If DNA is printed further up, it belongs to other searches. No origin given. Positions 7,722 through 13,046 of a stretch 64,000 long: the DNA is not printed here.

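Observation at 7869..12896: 1675-aa single polypeptide combining a Ser/Thr kinase, STAND ATPase, TPR repeats, GAF and a sigma-54 activator with HTH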

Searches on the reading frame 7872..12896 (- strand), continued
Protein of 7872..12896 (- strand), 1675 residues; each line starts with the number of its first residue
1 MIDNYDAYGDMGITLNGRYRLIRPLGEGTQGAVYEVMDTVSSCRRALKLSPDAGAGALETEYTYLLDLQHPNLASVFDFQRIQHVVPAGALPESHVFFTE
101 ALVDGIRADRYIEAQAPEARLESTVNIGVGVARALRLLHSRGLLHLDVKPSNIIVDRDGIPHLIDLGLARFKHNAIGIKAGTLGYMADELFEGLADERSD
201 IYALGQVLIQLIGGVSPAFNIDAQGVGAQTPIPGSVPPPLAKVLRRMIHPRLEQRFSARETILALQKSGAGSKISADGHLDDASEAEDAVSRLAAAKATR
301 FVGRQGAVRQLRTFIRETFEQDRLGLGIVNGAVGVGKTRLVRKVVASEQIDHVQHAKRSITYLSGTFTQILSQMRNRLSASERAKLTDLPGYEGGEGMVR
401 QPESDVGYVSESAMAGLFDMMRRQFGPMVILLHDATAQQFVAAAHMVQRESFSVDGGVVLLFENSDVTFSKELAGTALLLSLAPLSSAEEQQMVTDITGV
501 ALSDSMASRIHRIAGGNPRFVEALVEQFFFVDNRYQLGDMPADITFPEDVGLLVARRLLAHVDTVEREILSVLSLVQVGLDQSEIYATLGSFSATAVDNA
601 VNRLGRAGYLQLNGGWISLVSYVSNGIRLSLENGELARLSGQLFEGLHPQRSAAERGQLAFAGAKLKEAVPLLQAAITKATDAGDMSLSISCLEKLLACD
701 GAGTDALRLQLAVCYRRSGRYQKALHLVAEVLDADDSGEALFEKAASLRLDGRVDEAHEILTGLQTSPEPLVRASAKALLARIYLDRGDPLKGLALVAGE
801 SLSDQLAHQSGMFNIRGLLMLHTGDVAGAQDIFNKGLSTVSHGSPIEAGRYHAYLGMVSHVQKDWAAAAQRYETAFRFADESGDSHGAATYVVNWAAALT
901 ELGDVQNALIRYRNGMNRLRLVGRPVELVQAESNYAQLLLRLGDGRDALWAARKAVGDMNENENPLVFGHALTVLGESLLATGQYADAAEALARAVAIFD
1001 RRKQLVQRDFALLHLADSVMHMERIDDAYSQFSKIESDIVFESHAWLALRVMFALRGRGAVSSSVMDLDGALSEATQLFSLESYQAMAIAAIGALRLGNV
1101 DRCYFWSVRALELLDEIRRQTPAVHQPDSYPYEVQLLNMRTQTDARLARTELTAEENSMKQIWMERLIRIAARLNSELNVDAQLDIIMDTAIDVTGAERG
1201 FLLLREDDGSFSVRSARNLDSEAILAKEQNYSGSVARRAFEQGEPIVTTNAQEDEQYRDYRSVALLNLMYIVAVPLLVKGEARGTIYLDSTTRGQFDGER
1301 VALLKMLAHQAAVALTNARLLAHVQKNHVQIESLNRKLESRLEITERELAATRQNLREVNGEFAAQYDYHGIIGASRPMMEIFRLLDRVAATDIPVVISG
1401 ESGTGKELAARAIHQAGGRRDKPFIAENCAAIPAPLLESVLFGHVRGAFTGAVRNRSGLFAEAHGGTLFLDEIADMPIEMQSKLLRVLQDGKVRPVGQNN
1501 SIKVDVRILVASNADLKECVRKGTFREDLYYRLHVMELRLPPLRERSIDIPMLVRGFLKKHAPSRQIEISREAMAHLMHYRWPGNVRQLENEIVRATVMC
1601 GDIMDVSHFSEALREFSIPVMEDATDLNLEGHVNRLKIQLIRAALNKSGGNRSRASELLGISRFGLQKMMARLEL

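Call 29: find_encoding_contigs(protein=P0003, flank=8000, max_places=2)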
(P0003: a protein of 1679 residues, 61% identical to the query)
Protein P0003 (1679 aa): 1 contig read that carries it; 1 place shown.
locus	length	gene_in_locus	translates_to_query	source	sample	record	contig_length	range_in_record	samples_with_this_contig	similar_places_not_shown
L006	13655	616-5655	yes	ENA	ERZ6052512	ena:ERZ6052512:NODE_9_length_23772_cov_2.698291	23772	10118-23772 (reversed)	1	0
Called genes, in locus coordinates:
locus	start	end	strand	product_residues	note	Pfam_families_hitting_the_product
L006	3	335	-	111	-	?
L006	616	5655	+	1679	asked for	PF00069:Pkinase, PF07714:PK_Tyr_Ser-Thr, PF13191:AAA_16, PF01590:GAF, PF13185:GAF_2, PF13492:GAF_3, PF00158:Sigma54_activat, PF14532:Sigma54_activ_2, +8 more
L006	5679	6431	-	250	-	-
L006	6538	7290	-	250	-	PF00121:TIM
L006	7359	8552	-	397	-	PF00162:PGK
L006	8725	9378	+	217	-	PF13462:Thioredoxin_4, PF01323:DSBA (faint)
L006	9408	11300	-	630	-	PF00072:Response_reg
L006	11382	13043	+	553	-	PF01875:Memo, PF01871:AMMECR1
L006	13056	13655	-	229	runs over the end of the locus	PF00117:GATase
